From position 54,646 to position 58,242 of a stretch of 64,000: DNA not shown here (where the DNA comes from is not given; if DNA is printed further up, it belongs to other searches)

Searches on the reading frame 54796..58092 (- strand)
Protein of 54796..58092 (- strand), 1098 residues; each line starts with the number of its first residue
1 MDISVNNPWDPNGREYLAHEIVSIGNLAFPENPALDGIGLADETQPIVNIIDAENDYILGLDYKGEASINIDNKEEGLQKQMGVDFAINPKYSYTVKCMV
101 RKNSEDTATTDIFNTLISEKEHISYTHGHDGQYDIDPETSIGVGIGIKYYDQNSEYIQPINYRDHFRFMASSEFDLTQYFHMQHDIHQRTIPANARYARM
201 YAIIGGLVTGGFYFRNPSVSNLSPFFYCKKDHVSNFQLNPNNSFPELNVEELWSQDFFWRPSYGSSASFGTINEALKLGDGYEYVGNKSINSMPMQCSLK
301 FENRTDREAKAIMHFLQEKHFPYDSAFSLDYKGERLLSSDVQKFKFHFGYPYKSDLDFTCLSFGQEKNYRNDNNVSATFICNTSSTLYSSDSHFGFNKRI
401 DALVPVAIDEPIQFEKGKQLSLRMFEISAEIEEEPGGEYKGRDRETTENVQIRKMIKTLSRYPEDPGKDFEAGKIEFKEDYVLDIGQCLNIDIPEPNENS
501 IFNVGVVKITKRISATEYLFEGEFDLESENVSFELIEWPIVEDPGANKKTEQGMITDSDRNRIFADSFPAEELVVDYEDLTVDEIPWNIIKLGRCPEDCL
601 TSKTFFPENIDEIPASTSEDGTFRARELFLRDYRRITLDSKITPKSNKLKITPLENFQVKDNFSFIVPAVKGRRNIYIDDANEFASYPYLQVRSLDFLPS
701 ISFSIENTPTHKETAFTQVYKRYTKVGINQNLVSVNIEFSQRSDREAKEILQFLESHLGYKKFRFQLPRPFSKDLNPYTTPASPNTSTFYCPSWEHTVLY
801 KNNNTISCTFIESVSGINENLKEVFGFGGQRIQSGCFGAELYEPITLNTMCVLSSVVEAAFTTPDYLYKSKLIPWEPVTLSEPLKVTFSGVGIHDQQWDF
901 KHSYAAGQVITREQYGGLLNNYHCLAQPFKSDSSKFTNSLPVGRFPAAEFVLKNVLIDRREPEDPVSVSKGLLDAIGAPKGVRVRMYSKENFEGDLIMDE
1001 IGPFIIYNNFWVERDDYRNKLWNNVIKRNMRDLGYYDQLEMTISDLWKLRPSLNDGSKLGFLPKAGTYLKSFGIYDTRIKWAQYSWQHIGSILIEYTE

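Call 41: search_protein_families(library=pfam, proteins=[window:54796-58092:-], max_evalue=0.001)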
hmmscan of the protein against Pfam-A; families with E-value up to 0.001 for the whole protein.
window:54796-58092:- (1098 aa): 1 family
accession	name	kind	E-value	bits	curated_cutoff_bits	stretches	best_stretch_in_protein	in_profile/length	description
PF05939.18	Phage_min_tail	-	6e-17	62.4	39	1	695-812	3-106/108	Phage minor tail protein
